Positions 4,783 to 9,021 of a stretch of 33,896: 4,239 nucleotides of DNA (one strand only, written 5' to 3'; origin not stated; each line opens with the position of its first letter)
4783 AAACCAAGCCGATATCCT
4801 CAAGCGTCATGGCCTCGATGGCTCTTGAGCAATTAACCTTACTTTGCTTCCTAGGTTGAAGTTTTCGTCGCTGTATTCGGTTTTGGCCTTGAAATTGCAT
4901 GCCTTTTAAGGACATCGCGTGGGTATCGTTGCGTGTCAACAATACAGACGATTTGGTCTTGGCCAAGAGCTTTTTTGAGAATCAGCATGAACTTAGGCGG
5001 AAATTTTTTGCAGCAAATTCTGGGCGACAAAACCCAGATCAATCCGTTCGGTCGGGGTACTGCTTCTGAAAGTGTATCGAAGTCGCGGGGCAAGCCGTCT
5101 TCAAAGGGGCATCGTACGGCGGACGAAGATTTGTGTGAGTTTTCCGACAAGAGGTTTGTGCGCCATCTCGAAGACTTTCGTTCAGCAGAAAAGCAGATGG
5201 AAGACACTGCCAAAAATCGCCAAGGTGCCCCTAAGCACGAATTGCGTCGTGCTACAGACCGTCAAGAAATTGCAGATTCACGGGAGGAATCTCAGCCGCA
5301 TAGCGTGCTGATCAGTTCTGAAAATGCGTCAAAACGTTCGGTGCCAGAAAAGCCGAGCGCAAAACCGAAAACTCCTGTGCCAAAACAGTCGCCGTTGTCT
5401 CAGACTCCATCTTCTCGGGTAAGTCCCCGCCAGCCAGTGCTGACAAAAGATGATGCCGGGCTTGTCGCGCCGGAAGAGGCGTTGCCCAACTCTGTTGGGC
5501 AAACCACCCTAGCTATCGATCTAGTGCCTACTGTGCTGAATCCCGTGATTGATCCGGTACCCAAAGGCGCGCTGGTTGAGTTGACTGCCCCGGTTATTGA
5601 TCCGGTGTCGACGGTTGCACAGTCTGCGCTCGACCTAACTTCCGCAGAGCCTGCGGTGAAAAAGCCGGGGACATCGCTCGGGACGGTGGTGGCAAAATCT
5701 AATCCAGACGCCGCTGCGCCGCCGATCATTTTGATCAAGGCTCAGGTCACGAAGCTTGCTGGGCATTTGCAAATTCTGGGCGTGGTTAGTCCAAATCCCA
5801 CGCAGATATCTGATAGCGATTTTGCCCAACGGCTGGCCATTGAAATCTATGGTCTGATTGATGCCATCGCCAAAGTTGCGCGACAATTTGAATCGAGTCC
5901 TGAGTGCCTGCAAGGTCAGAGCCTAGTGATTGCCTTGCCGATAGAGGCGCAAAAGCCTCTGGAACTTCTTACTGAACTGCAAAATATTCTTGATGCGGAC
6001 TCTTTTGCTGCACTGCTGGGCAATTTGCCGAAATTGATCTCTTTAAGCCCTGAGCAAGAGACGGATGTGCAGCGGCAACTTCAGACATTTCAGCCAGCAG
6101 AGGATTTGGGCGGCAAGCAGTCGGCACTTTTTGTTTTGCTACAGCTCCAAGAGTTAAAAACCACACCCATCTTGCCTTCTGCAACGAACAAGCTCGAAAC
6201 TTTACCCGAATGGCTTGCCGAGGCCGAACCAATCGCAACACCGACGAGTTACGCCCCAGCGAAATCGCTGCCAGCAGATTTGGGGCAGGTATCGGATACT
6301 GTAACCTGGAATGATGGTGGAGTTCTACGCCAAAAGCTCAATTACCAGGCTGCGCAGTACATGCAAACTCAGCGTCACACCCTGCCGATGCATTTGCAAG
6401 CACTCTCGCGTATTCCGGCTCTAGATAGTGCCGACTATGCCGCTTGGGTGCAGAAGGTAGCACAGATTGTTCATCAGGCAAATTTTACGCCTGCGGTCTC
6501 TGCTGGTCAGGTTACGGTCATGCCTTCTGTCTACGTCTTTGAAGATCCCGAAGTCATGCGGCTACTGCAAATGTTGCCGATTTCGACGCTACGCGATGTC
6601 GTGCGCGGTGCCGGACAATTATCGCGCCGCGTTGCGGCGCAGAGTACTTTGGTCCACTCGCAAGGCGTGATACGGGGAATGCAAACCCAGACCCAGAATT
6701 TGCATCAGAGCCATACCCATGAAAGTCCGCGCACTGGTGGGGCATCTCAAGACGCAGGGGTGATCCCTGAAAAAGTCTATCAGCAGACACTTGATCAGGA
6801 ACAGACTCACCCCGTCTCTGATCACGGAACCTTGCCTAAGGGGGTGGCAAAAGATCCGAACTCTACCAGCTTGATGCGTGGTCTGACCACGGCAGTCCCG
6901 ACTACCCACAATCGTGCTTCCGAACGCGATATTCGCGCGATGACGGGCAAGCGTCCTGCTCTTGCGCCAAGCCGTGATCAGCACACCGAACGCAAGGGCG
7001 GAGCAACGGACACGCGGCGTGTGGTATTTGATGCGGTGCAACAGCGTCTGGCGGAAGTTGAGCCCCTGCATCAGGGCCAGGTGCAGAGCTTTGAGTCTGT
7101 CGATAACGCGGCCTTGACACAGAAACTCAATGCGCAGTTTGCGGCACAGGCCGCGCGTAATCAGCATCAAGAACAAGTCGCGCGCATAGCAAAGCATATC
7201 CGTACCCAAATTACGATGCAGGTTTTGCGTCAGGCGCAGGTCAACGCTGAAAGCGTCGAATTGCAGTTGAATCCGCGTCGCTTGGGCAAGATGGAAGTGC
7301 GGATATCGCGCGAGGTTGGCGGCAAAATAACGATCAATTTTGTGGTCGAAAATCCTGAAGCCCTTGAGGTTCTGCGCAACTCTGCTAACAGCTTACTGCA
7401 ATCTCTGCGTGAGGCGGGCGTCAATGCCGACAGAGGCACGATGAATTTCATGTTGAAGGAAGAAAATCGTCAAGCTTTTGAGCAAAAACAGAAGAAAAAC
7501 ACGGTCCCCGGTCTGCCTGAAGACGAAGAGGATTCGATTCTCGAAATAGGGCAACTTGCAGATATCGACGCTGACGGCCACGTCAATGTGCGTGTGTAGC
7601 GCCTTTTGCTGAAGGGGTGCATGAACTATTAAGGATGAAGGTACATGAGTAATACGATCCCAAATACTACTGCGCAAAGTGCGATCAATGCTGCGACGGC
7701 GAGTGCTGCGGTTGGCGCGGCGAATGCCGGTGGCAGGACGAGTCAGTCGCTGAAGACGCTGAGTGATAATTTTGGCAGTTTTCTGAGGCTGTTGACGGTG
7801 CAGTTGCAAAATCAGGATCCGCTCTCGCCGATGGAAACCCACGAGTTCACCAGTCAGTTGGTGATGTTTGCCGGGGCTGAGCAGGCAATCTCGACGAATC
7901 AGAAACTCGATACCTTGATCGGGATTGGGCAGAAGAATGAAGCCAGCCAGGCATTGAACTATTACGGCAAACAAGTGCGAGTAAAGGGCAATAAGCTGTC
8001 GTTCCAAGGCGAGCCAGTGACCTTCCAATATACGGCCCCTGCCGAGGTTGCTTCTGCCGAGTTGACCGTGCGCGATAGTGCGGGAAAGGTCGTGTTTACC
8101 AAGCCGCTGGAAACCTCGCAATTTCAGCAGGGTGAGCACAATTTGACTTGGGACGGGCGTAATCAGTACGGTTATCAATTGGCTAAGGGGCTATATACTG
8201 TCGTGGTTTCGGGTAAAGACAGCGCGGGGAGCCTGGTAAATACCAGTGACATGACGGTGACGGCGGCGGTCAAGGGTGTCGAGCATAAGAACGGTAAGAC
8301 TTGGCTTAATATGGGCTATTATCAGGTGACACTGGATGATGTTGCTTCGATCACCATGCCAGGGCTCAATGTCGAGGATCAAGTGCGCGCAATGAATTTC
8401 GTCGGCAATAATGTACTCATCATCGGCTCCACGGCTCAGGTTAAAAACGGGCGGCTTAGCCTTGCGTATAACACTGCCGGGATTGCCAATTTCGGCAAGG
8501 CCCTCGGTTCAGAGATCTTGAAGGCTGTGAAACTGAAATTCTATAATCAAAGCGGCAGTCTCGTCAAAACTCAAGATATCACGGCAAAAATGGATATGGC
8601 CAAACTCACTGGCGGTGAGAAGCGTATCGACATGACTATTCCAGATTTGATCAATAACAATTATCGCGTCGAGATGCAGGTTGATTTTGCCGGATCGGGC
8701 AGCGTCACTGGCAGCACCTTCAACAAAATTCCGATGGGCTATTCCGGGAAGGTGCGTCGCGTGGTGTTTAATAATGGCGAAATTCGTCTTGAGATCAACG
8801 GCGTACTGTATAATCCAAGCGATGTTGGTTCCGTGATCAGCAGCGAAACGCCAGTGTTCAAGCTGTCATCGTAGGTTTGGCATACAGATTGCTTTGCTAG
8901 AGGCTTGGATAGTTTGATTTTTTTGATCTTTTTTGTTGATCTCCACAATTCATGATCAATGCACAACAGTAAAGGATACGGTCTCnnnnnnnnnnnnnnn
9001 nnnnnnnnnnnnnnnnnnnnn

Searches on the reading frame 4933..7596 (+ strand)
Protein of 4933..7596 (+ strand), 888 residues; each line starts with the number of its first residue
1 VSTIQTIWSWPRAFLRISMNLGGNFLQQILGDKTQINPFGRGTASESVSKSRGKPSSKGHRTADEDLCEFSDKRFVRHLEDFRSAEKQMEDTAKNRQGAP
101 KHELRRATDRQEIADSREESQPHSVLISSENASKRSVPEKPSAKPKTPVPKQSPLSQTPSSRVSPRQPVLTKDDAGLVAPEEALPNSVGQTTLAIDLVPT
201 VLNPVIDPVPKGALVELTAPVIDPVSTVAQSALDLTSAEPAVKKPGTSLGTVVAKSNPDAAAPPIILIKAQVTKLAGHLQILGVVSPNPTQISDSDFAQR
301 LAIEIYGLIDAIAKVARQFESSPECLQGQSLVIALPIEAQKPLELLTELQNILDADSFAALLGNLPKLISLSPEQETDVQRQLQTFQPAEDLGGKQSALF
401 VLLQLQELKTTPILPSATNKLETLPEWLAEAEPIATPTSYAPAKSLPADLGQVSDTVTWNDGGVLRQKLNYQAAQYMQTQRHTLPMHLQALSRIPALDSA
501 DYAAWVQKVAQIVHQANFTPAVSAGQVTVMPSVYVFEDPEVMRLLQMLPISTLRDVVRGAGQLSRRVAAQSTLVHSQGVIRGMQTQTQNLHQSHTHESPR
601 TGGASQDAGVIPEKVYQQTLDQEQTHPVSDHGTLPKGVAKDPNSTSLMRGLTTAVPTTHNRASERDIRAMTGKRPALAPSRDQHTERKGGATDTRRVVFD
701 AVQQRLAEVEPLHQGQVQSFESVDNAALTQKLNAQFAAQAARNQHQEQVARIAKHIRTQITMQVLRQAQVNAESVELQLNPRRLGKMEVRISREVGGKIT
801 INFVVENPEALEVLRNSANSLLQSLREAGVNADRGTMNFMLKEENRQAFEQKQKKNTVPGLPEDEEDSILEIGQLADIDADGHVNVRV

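Call 4: search_protein_families(library=pfam, proteins=[window:4933-7596:+], max_evalue=0.01)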
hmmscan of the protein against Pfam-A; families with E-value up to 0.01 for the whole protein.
window:4933-7596:+ (888 aa): 1 family
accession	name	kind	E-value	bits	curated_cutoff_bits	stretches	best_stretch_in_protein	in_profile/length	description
PF02120.21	Flg_hook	-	5.2e-14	52.3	29.8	1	763-834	3-73/85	Flagellar hook-length control protein FliK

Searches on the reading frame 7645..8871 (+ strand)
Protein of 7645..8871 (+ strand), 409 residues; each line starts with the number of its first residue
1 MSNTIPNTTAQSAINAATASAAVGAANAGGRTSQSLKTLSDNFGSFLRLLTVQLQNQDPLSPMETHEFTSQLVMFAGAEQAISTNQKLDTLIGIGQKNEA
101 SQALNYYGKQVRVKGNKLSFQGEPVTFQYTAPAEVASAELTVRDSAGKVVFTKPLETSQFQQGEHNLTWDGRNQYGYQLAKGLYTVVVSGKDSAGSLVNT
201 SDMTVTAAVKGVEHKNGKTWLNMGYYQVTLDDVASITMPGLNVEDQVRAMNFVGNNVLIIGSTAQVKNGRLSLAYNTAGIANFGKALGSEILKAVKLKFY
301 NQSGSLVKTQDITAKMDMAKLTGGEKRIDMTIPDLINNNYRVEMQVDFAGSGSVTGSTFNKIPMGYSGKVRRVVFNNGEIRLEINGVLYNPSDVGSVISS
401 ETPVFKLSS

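Call 4: search_protein_families(library=pfam, proteins=[window:7645-8871:+], max_evalue=0.01)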
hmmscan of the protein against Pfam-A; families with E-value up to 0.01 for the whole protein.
window:7645-8871:+ (409 aa): 3 families
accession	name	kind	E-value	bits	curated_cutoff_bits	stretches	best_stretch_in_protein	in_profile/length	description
PF13860.13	FlgD_ig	-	4.1e-20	72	27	1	115-192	1-77/79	FlgD Ig-like domain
PF03963.19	FlgD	-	6.2e-17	62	27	1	26-89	11-74/75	Flagellar hook capping protein - N-terminal region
PF13861.12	FLgD_tudor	-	8.2e-09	36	26.9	1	99-233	2-57/58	FlgD Tudor-like domain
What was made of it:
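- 7645..8874 (+): flgD, hook cap/scaffold protein (409 aa, with a C-terminal extension of about 175 aa that has no Pfam hit); single copy. Pfam FlgD, FlgD_ig and FLgD_tudor (call 4)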
